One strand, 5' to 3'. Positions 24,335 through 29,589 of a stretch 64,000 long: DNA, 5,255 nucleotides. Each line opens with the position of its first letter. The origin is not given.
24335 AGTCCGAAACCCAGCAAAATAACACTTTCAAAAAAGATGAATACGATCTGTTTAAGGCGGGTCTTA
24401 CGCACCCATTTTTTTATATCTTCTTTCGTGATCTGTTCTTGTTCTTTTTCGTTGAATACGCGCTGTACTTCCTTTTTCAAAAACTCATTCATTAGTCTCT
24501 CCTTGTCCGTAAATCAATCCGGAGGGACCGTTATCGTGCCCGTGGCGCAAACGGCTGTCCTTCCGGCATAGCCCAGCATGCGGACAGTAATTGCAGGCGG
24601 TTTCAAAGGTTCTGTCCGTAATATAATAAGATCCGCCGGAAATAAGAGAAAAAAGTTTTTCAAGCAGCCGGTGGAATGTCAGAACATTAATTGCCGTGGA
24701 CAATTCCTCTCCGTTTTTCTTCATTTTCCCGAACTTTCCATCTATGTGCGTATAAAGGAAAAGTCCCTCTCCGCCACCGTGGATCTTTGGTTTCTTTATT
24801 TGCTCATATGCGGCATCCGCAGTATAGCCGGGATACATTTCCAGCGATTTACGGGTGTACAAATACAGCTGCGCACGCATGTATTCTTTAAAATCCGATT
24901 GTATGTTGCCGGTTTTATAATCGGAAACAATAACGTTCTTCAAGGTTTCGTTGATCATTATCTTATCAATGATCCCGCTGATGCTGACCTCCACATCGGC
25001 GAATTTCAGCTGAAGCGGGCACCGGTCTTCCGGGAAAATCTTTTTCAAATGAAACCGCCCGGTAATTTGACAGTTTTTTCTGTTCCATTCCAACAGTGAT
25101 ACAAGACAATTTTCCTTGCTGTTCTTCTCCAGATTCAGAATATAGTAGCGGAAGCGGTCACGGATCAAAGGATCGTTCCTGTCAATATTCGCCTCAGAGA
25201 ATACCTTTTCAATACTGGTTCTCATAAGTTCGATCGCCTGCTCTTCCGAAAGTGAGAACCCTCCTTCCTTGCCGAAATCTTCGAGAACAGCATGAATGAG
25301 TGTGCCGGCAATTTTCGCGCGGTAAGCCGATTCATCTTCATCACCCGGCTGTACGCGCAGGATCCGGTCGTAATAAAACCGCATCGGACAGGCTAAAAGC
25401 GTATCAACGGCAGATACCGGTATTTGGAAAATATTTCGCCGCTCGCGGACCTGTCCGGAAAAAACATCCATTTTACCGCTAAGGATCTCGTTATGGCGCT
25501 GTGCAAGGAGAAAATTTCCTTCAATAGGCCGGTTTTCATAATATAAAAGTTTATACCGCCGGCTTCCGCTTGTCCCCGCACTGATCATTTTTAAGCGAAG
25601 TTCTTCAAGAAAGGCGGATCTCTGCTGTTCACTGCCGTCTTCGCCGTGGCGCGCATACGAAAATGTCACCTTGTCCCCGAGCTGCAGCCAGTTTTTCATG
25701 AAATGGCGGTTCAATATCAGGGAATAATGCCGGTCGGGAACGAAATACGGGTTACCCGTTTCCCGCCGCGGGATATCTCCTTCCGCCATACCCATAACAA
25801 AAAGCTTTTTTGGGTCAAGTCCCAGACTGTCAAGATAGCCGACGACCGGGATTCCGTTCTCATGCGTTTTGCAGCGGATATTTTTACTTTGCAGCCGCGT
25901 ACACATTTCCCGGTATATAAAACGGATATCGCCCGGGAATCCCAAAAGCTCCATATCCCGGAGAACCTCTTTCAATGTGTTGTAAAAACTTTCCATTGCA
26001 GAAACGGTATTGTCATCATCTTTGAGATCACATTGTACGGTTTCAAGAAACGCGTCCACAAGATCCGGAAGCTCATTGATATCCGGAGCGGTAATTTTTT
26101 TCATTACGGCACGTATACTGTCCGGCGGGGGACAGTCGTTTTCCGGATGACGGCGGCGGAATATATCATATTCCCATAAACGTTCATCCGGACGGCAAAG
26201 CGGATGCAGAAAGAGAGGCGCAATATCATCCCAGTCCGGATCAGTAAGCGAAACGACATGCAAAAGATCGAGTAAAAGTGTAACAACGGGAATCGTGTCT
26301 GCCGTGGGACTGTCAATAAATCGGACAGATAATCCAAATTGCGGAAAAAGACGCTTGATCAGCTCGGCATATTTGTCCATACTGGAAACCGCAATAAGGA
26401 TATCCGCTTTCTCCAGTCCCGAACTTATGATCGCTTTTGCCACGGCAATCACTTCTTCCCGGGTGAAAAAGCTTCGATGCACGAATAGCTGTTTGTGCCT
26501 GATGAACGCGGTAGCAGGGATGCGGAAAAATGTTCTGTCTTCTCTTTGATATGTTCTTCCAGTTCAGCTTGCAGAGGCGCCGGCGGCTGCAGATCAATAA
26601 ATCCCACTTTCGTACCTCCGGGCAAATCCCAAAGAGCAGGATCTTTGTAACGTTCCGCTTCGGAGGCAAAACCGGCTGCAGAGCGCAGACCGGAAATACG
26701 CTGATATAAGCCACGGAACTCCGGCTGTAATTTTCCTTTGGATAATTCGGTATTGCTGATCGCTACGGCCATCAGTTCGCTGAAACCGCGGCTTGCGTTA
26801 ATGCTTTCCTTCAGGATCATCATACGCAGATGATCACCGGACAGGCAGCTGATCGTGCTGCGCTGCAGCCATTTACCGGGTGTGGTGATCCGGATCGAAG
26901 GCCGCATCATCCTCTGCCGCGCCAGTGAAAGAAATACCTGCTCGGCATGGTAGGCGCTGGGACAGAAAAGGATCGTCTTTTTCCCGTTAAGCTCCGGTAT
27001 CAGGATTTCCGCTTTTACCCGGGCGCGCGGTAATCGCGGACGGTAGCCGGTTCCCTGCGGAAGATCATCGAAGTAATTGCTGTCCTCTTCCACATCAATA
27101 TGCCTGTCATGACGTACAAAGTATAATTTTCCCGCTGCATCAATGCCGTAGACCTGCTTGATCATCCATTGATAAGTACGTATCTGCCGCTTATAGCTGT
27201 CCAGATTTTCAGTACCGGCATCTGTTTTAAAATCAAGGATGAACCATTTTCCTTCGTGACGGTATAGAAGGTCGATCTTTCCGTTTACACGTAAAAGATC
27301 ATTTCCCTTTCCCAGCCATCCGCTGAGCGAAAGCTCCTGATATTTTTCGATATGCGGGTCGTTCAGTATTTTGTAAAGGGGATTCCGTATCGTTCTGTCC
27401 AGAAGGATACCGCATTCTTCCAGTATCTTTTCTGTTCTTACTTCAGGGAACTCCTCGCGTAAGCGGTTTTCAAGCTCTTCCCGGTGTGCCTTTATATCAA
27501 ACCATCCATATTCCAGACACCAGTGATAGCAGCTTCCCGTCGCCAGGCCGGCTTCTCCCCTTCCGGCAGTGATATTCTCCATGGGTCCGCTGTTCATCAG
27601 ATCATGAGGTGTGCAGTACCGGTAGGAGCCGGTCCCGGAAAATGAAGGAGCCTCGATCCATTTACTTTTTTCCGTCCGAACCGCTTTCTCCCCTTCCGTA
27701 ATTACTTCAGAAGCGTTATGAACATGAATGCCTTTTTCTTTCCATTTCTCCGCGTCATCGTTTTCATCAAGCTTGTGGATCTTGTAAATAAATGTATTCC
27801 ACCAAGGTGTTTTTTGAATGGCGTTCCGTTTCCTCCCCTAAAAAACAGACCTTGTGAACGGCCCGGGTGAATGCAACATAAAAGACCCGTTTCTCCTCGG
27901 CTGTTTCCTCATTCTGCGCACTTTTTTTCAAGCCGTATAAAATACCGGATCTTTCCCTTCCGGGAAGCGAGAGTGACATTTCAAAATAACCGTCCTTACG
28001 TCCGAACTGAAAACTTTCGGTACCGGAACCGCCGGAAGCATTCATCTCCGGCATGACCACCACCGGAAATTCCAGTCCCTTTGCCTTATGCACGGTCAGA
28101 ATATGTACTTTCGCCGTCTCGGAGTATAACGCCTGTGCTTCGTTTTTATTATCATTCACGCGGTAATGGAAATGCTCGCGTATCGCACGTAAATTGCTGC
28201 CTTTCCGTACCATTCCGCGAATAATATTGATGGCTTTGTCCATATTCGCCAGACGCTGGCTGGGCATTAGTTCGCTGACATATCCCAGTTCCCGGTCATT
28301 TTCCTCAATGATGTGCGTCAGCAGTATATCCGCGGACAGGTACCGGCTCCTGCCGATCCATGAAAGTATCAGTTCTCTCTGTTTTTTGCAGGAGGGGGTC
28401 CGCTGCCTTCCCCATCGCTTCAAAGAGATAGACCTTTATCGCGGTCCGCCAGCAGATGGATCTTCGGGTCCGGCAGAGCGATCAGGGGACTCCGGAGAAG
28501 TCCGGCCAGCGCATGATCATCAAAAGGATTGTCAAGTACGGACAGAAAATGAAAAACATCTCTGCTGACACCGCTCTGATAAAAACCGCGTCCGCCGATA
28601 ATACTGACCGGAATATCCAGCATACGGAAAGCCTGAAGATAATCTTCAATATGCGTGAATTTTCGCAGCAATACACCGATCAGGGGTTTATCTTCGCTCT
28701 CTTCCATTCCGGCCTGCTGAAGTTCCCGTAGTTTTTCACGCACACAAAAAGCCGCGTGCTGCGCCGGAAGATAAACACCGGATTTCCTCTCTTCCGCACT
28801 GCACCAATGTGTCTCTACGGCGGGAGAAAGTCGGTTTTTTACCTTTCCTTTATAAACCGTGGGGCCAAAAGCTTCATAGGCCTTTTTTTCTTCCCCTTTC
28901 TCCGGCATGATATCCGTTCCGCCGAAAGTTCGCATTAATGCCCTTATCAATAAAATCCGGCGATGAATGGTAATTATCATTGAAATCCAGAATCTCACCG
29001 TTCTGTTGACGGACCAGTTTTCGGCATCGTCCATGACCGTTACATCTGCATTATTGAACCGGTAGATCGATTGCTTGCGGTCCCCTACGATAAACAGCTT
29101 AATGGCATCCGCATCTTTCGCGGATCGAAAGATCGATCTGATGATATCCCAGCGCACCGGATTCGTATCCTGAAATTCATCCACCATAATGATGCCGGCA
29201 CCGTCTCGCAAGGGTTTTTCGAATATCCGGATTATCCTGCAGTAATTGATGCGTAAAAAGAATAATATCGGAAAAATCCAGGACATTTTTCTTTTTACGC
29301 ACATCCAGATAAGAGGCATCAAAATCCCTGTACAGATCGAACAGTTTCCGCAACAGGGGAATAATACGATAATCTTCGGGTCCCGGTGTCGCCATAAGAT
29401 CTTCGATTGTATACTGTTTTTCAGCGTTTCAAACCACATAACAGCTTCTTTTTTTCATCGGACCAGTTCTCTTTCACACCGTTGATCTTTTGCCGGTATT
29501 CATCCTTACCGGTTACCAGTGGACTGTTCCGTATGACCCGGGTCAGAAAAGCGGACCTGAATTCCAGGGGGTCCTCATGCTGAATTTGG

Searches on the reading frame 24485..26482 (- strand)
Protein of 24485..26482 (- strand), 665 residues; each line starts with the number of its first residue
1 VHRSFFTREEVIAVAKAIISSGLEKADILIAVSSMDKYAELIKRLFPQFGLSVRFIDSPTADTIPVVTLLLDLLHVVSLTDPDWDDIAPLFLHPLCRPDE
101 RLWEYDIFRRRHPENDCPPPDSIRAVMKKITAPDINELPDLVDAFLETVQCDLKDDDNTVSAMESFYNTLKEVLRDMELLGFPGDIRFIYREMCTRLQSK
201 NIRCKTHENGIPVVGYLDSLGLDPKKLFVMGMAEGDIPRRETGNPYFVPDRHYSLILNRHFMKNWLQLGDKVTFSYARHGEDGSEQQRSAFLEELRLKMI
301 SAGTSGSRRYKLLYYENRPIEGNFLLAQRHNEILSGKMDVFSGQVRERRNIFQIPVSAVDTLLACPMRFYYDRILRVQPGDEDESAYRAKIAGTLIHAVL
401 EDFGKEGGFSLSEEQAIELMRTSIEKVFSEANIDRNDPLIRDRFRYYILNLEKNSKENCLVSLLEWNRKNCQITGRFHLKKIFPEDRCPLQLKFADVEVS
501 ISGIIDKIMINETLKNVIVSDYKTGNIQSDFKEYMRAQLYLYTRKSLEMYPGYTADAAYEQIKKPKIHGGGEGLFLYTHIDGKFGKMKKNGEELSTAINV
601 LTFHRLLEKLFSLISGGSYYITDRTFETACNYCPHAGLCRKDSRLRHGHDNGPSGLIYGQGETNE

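Call 18: search_protein_families(library=pfam, proteins=[window:24485-26482:-])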
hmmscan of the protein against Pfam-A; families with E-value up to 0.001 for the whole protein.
window:24485-26482:- (665 aa): 1 family
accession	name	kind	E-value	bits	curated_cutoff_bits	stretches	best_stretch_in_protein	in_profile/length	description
PF12705.13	PDDEXK_1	-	2.1e-22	80.7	22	1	356-640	4-247/247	PD-(D/E)XK nuclease superfamily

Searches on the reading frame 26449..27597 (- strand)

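Call 66: search_protein_families(library=pfam, proteins=[window:26449-27597:-], max_evalue=0.00001)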
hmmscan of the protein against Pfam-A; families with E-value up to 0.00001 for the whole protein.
window:26449-27597:- (382 aa): 1 family
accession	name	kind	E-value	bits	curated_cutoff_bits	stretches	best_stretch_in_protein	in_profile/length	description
PF12705.13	PDDEXK_1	-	2.2e-10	41.4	22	1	19-165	36-192/247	PD-(D/E)XK nuclease superfamily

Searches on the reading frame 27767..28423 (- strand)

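Call 66: search_protein_families(library=pfam, proteins=[window:27767-28423:-], max_evalue=0.00001)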
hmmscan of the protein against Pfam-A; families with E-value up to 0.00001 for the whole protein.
window:27767-28423:- (218 aa): 2 families
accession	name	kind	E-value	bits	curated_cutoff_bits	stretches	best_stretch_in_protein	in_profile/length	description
PF13361.12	UvrD_C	-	6.8e-16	59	25.6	1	55-192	235-343/350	UvrD-like helicase C-terminal domain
PF13538.12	UvrD_C_2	-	1.8e-11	44.1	27.4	1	106-130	2-26/52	UvrD-like helicase C-terminal domain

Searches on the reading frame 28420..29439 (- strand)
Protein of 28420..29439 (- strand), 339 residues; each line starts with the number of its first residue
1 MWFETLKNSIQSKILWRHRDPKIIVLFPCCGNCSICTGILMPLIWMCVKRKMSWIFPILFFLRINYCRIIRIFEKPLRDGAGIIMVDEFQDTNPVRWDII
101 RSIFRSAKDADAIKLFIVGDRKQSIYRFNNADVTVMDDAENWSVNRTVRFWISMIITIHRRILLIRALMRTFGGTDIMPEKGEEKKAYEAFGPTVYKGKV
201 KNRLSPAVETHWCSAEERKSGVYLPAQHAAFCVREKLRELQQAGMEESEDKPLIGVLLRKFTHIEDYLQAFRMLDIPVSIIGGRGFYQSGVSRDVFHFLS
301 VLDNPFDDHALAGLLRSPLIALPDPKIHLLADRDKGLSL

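Call 66: search_protein_families(library=pfam, proteins=[window:28420-29439:-], max_evalue=0.00001)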
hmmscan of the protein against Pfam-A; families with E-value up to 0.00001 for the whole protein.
window:28420-29439:- (339 aa): 2 families
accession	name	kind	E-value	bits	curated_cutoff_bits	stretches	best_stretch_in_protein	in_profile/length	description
PF00580.27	UvrD-helicase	-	7.7e-17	62.3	23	1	79-140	211-267/271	UvrD/REP helicase N-terminal domain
PF13361.12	UvrD_C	-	3.2e-06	27.3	25.6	1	235-330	59-150/350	UvrD-like helicase C-terminal domain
